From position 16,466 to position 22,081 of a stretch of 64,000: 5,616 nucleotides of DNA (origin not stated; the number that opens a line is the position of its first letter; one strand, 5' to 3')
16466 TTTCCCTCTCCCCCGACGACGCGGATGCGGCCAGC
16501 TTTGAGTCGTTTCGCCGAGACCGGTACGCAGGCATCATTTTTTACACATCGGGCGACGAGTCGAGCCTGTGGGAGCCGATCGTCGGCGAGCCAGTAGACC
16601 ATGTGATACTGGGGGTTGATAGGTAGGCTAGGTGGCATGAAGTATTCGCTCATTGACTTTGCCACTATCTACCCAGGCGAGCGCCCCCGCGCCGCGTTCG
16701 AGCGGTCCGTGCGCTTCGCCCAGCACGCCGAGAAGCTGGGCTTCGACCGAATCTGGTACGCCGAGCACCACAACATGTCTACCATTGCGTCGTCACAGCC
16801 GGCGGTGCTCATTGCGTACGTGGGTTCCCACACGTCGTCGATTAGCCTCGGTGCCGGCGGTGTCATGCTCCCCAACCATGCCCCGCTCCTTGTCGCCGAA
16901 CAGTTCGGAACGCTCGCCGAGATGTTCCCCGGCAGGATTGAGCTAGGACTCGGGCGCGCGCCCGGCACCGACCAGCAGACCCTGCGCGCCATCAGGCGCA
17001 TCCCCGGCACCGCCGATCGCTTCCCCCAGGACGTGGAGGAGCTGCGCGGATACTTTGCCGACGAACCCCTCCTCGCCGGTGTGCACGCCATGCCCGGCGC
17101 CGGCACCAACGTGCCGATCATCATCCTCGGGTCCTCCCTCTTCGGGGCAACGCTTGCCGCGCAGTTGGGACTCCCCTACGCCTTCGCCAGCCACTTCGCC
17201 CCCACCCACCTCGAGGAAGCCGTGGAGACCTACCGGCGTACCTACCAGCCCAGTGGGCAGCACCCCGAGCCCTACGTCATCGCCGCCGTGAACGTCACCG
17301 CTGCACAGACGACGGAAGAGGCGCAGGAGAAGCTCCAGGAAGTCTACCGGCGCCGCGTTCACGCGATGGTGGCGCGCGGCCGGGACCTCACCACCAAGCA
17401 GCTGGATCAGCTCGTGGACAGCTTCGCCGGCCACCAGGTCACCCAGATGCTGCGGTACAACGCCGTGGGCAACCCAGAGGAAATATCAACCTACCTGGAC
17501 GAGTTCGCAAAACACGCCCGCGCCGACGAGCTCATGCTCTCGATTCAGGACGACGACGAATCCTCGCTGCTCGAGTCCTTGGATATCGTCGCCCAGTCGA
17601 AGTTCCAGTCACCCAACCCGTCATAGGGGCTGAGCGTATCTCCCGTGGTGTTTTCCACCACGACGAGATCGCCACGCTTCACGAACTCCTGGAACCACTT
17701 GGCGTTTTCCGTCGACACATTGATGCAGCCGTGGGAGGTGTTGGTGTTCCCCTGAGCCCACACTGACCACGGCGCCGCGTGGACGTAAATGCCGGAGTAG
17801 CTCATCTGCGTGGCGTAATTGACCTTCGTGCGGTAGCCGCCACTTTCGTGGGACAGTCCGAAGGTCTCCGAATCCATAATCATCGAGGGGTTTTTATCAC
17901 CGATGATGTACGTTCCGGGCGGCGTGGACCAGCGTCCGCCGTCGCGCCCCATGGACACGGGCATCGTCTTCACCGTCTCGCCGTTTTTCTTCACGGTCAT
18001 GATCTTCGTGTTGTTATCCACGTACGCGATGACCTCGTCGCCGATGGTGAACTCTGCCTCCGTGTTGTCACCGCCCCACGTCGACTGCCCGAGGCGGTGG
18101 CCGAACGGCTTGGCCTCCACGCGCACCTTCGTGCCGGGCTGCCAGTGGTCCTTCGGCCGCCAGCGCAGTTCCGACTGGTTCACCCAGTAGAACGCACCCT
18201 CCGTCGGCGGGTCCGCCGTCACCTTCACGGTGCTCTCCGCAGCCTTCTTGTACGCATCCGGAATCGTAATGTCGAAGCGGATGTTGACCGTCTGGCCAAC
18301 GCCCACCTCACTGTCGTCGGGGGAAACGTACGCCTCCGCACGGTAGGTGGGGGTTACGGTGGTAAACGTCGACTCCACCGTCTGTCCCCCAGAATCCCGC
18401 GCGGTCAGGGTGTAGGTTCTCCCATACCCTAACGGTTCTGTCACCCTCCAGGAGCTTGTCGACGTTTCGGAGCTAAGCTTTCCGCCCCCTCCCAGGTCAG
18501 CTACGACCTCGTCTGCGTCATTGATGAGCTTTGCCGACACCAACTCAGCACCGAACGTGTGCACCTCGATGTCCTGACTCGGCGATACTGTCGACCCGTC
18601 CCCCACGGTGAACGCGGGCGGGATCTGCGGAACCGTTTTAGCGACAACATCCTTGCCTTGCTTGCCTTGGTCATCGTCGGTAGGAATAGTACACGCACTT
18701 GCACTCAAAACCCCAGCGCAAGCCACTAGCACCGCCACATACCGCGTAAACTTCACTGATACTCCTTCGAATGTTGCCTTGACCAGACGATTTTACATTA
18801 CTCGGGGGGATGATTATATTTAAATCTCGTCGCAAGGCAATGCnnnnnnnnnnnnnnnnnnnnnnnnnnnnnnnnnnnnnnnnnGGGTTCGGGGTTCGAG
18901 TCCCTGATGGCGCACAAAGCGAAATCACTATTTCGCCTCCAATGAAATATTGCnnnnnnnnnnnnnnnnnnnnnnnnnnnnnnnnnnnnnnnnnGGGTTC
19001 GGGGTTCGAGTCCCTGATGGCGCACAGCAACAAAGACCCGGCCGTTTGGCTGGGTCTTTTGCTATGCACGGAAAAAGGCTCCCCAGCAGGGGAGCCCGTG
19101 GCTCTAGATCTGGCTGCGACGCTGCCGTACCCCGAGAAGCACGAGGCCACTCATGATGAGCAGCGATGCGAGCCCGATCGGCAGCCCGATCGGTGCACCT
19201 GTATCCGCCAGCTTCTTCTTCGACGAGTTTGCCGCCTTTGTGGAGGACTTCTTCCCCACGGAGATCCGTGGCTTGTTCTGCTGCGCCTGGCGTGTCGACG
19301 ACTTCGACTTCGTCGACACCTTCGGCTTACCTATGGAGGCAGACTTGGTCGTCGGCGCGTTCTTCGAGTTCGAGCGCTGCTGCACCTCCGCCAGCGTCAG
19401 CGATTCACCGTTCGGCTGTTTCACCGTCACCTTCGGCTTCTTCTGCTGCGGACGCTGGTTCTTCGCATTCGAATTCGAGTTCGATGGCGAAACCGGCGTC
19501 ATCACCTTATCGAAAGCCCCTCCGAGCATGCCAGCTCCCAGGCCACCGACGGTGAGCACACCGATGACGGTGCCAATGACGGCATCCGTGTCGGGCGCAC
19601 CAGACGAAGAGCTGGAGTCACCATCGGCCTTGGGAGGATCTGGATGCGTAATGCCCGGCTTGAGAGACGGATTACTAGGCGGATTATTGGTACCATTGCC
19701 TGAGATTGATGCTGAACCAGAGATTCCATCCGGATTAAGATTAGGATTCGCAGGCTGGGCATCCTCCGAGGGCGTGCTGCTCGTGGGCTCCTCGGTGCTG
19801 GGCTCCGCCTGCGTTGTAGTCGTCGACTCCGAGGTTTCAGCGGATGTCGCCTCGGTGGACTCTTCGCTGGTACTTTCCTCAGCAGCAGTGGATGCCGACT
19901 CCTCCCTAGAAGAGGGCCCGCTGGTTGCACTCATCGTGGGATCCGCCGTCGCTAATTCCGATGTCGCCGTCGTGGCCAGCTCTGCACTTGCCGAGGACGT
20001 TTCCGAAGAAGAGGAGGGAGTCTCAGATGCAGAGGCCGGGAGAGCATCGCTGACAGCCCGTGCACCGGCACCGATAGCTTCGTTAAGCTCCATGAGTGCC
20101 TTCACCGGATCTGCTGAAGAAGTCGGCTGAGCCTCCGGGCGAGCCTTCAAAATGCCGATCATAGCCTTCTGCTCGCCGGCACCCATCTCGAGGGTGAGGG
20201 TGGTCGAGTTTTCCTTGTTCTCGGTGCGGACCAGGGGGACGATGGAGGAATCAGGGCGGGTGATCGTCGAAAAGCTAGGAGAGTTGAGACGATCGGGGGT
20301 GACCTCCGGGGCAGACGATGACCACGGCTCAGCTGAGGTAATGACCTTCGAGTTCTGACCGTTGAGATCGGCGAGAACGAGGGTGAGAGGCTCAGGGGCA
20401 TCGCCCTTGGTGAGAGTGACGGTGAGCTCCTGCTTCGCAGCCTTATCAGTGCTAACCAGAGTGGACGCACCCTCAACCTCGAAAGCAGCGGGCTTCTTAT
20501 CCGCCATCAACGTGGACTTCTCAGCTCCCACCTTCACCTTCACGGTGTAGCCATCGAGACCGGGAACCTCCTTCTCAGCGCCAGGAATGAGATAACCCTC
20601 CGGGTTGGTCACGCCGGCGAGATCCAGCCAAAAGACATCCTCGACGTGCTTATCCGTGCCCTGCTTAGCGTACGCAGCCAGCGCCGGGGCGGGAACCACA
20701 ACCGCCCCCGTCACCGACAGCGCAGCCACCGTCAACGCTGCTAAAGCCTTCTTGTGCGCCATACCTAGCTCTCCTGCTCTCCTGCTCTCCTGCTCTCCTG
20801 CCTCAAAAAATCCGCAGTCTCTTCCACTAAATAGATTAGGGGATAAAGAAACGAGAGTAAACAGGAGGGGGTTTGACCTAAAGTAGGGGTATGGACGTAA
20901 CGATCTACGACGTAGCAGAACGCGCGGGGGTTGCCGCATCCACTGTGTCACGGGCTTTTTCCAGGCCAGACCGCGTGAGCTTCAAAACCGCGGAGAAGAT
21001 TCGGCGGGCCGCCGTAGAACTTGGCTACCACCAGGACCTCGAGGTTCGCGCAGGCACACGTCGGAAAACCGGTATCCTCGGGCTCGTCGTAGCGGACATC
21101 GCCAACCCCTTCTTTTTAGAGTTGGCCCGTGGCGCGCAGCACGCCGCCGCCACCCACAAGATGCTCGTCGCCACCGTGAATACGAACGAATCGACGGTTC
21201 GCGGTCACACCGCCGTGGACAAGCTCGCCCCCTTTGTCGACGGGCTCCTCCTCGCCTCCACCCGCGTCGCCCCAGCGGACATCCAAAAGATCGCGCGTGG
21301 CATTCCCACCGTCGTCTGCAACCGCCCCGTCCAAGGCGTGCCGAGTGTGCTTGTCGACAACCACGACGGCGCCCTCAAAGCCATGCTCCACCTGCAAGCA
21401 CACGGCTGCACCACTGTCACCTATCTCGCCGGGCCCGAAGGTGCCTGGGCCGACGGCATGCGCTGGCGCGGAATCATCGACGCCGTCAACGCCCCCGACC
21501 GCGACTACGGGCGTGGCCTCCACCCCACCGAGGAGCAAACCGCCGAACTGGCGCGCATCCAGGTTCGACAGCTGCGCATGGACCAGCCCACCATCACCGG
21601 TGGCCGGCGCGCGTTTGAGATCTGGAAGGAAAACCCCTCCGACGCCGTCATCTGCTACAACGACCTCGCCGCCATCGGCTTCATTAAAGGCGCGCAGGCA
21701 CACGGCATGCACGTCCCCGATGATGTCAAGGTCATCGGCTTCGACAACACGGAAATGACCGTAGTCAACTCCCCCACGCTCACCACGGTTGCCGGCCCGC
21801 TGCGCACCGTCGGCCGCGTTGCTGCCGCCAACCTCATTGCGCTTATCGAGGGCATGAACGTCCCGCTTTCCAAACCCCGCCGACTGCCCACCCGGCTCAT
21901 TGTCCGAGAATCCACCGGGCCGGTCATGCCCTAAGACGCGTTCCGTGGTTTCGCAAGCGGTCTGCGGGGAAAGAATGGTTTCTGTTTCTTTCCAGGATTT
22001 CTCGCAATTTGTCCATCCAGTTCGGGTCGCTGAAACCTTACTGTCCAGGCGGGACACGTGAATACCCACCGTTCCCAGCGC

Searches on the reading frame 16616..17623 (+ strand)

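Call 56: search_protein_families(library=pfam, proteins=[window:16616-17623:+], max_evalue=0.0001)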
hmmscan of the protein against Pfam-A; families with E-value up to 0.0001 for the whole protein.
window:16616-17623:+ (336 aa): 1 family
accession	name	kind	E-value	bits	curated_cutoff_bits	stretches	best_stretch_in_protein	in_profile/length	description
PF00296.26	Bac_luciferase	-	6.4e-44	151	27.9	1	22-298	15-308/314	Luciferase-like monooxygenase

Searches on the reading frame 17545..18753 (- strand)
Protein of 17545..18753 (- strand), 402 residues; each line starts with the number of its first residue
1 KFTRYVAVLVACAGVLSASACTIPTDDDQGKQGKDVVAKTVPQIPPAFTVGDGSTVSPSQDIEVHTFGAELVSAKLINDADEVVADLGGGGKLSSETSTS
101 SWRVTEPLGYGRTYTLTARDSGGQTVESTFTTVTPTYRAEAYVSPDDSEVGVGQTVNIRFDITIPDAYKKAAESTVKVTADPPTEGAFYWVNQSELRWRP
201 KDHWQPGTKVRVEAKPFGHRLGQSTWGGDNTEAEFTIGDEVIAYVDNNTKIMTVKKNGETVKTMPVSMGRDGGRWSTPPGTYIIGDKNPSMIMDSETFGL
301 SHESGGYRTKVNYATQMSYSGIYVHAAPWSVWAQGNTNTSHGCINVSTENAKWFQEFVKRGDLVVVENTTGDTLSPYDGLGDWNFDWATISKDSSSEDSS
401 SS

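Call 56: search_protein_families(library=pfam, proteins=[window:17545-18753:-], max_evalue=0.0001)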
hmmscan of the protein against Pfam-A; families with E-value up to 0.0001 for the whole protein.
window:17545-18753:- (402 aa): 2 families
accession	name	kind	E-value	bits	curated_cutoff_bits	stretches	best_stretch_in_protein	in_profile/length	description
PF17964.7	Big_10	-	2.9e-39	135.4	22.9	1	55-215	3-159/164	Bacterial Ig domain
PF03734.19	YkuD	-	6.8e-24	85.6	23.4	1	242-366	3-146/146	L,D-transpeptidase catalytic domain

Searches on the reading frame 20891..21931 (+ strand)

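Call 56: search_protein_families(library=pfam, proteins=[window:20891-21931:+], max_evalue=0.0001)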
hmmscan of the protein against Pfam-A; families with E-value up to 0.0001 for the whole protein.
window:20891-21931:+ (347 aa): 4 families
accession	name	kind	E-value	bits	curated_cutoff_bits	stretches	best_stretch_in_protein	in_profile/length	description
PF13377.12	Peripla_BP_3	-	5.5e-29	101.8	26.5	1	167-342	3-167/167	Periplasmic binding protein-like domain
PF00532.27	Peripla_BP_1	-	4.8e-22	79.2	22.2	1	62-319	3-261/281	Periplasmic binding proteins and sugar binding domain of LacI family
PF00356.27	LacI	-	1.8e-13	50.5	27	1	4-47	1-44/46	Bacterial regulatory proteins, lacI family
PF13407.12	Peripla_BP_4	-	3.2e-07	30.6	35.1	1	64-321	2-256/258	Periplasmic binding protein domain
